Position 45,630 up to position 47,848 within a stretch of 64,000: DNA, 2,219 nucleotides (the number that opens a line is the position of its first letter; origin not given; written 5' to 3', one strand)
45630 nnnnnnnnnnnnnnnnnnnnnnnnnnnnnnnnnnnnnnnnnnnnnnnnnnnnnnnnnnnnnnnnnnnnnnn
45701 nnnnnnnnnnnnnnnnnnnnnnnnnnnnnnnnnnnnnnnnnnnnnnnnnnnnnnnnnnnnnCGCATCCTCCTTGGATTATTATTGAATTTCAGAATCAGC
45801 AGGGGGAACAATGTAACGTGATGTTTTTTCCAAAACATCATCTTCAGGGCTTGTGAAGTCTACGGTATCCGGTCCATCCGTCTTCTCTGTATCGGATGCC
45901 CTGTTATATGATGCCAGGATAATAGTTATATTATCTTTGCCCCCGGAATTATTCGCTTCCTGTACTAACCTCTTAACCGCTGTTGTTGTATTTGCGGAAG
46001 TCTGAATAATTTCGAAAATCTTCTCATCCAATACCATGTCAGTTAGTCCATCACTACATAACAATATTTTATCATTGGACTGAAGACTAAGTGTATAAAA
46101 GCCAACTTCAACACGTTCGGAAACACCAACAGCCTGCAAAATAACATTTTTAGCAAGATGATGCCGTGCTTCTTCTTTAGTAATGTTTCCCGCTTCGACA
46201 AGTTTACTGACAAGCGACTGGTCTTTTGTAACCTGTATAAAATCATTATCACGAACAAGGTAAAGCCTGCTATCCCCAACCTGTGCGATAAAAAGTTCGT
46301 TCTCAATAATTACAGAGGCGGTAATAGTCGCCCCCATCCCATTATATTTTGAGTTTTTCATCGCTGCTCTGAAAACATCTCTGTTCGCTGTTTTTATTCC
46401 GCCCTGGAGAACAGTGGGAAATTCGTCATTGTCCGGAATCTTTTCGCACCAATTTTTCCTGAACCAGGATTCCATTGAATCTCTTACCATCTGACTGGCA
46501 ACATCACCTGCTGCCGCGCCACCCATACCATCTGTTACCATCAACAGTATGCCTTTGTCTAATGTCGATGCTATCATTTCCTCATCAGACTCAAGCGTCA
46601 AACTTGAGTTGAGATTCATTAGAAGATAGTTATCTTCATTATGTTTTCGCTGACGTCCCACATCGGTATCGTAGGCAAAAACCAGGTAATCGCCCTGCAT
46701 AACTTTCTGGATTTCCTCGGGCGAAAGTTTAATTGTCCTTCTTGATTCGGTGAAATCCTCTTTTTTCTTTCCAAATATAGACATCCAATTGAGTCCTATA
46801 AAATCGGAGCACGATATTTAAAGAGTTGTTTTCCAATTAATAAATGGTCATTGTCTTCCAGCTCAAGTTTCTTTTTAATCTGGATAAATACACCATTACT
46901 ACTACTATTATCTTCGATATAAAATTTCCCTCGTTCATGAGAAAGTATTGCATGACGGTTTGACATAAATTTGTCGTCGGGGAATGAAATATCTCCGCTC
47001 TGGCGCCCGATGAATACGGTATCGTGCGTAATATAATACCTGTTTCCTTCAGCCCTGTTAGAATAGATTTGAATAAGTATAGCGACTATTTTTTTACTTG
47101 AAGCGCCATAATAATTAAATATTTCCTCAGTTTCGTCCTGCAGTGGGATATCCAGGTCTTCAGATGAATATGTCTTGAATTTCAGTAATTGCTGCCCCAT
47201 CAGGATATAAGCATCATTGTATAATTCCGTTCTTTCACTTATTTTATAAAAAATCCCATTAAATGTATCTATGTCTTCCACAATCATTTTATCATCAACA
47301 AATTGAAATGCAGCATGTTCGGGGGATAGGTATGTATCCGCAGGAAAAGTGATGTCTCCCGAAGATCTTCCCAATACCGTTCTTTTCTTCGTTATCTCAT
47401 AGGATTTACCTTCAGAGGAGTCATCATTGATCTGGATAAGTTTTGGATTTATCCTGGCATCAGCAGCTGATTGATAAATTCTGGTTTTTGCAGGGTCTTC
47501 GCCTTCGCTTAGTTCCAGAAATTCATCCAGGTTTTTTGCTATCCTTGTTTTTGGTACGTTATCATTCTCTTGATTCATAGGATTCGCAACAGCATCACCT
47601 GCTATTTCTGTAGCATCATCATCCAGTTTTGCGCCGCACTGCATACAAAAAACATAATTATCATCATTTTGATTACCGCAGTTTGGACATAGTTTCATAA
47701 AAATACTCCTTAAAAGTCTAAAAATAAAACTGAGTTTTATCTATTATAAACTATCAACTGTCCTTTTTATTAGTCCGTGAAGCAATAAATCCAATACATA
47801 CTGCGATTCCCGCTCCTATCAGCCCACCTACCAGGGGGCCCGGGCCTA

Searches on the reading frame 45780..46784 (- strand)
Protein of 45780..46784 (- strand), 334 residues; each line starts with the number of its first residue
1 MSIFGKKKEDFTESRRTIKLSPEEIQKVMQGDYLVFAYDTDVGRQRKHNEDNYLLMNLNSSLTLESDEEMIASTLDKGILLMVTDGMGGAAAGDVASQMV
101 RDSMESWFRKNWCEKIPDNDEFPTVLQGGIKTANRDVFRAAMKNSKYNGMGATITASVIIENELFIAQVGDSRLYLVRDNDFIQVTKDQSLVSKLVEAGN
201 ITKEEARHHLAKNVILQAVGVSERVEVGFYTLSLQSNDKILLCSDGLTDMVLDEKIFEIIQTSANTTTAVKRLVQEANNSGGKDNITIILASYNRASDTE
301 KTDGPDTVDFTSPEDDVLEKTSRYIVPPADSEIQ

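Call 3: search_protein_families(library=pfam, proteins=[window:45780-46784:-], max_evalue=0.01)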
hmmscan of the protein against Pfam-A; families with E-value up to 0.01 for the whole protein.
window:45780-46784:- (334 aa): 4 families
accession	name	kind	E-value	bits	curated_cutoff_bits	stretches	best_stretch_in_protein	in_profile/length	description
PF00481.26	PP2C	-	1.4e-15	58.1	20.3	2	67-190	28-141/255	Protein phosphatase 2C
PF13672.11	PP2C_2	-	2.4e-14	53.8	24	1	72-271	18-199/209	Protein phosphatase 2C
PF07228.17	SpoIIE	-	2.2e-06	28.2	25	1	215-292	103-190/192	Stage II sporulation protein E (SpoIIE)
PF10925.13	DUF2680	-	0.005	17.4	25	0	189-208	21-40/57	Protein of unknown function (DUF2680)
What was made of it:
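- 45780..46784 (-): PP2C-type Ser/Thr phosphatase, 334 aa. Pfam PP2C (call 3).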

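Call 4: search_protein_families(library=ncbifam, proteins=[window:45780-46784:-], max_evalue=0.01)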
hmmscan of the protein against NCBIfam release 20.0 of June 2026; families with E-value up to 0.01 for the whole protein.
window:45780-46784:- (334 aa): 2 families
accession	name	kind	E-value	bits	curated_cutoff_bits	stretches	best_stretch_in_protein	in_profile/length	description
NF033484.1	Stp1_PP2C_phos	equivalog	2.8e-75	252.8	230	1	40-291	2-231/232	Stp1/IreP family PP2C-type Ser/Thr phosphatase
NF011149.0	PRK14559.1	equivalog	6e-40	137.6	374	1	37-291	375-629/642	serine/threonine phosphatase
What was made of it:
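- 45780..46784 (-): NCBIfam Stp1/IreP, 252.8 bits against a cut-off of 230 (call 4).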

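Call 47: search_protein_families(library=padloc, proteins=[window:45780-46784:-], max_evalue=0.001)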
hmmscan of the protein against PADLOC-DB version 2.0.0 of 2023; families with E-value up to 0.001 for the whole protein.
window:45780-46784:- (334 aa): 0 families

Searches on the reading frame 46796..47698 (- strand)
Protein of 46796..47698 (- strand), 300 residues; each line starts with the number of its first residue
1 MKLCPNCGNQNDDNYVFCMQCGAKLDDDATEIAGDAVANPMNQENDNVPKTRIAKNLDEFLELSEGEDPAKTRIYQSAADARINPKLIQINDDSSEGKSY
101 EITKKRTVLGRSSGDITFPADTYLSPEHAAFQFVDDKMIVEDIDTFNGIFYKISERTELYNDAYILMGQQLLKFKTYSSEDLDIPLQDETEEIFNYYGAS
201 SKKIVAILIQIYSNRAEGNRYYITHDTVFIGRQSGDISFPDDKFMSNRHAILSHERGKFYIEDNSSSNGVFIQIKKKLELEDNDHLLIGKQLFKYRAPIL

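Call 3: search_protein_families(library=pfam, proteins=[window:46796-47698:-], max_evalue=0.01)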
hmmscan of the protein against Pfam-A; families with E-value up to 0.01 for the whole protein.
window:46796-47698:- (300 aa): 8 families
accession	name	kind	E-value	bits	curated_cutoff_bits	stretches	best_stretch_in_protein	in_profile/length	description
PF00498.31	FHA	-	2.5e-18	66.7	20.7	2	229-289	2-67/67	FHA domain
PF16697.10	Yop-YscD_cpl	-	2.2e-09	37.9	33.2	1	211-294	2-89/94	Inner membrane component of T3SS, cytoplasmic domain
PF13240.11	Zn_Ribbon_1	-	3.6e-09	36.6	25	1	4-25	2-23/23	zinc-ribbon domain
PF24463.1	DUF7577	-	5.3e-06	26.4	28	1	4-25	5-26/27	Domain of unknown function (DUF7577)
PF12773.13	DZR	-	2.7e-05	24.7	27.3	1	4-26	1-23/45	Double zinc ribbon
PF24460.1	DUF7575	-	0.00021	21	28.5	1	4-26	6-28/28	Domain of unknown function (DUF7575)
PF13248.11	Zn_ribbon_3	-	0.00032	20.5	27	1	2-25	3-26/26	zinc-ribbon domain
PF08271.17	Zn_Ribbon_TF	-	0.0027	17.7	29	1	4-29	3-33/43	TFIIB zinc-binding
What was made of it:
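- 46796..47698 (-): First operon gene: zinc ribbon plus two FHA domains, 300 aa. Its linker carries VPKTRIA and PAKTRIY. Pfam (call 3).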

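Call 4: search_protein_families(library=ncbifam, proteins=[window:46796-47698:-], max_evalue=0.01)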
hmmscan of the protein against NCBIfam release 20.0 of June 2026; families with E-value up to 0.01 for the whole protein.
window:46796-47698:- (300 aa): 6 families
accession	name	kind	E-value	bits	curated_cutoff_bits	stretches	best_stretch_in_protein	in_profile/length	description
NF049868.1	FhaB_Rv0019c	equivalog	6e-21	75.1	125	2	206-292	66-155/158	FHA domain-containing protein FhaB/FipA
NF041660.2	oxygluDhInhib_OdhI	equivalog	3.1e-10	40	200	1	214-290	44-122/130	oxoglutarate dehydrogenase inhibitor Odhl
TIGR03354.1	VI_FHA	hypoth_equivalog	1.7e-07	31.5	120.25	1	221-290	19-96/420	type VI secretion system-associated FHA domain protein TagH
NF052573.1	HisKinEspAMyxo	equivalog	3.7e-05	21.9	1400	1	199-290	19-113/755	serine histidine kinase EspA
NF011149.0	PRK14559.1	equivalog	0.0071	15.1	374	1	1-56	1-54/642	serine/threonine phosphatase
NF053815.1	teico_TcaA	equivalog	0.0082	15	550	0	1-36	1-36/463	membrane-associated protein TcaA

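Call 47: search_protein_families(library=padloc, proteins=[window:46796-47698:-], max_evalue=0.001)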
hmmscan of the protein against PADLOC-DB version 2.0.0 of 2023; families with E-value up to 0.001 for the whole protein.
window:46796-47698:- (300 aa): 0 families
